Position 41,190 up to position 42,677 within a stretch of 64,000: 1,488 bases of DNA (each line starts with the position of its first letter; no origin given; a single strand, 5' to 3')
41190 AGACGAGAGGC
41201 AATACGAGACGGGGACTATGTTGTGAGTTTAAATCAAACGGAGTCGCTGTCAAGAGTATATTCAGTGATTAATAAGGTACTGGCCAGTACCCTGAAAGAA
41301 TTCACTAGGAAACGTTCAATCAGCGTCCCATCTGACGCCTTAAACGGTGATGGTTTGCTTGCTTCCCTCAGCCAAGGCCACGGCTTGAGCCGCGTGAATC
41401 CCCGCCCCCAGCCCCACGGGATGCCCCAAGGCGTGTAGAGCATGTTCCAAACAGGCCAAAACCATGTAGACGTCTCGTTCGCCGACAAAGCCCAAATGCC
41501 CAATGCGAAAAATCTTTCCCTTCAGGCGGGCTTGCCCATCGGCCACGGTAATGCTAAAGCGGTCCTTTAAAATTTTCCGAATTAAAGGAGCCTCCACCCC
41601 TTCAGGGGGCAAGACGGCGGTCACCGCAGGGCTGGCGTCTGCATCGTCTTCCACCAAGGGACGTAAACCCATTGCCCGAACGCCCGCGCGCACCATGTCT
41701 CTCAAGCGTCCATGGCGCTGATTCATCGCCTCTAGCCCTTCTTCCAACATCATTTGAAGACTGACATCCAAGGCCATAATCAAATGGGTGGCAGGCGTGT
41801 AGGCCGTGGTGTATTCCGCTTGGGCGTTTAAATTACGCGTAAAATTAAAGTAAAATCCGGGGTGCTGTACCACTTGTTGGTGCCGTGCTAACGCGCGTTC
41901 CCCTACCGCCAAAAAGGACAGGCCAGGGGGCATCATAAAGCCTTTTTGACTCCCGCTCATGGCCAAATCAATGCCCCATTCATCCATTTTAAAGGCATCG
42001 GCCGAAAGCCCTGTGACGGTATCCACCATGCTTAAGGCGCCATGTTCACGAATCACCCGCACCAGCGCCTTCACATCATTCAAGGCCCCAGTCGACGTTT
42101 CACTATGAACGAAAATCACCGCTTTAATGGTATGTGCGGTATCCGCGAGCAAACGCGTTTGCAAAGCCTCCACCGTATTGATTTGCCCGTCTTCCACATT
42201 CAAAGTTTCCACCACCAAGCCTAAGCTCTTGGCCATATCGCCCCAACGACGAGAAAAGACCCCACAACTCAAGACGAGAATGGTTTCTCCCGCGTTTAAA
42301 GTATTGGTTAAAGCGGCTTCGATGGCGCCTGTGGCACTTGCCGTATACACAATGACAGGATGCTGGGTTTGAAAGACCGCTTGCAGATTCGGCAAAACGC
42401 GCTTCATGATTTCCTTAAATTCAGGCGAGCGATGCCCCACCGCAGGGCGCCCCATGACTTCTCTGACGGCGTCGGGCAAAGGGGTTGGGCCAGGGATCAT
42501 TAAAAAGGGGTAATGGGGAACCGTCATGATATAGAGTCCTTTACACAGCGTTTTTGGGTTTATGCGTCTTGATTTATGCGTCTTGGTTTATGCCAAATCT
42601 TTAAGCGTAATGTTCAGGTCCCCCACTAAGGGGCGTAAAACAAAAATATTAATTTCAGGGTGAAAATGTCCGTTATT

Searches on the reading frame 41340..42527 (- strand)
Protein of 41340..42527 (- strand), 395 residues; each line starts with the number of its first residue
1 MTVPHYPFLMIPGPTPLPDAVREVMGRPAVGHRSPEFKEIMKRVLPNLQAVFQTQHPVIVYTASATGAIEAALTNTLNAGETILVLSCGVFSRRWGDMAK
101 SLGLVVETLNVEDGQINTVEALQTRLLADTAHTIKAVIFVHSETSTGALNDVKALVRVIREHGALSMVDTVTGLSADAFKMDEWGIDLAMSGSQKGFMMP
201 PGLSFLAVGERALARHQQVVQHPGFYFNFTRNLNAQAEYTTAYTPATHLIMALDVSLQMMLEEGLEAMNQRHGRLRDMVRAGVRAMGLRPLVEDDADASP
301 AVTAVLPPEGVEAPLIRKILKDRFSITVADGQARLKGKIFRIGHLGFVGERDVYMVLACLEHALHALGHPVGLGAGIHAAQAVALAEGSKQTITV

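Call 84: search_protein_families(library=pfam, proteins=[window:41340-42527:-], max_evalue=0.001)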
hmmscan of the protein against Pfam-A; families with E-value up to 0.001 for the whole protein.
window:41340-42527:- (395 aa): 2 families
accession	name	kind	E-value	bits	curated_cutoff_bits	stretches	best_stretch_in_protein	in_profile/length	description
PF00266.25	Aminotran_5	-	3.6e-30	105.6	21.5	1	29-333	33-340/371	Aminotransferase class-V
PF00155.27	Aminotran_1_2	-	0.00027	20.7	19.7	0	50-170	59-186/361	Aminotransferase class I and II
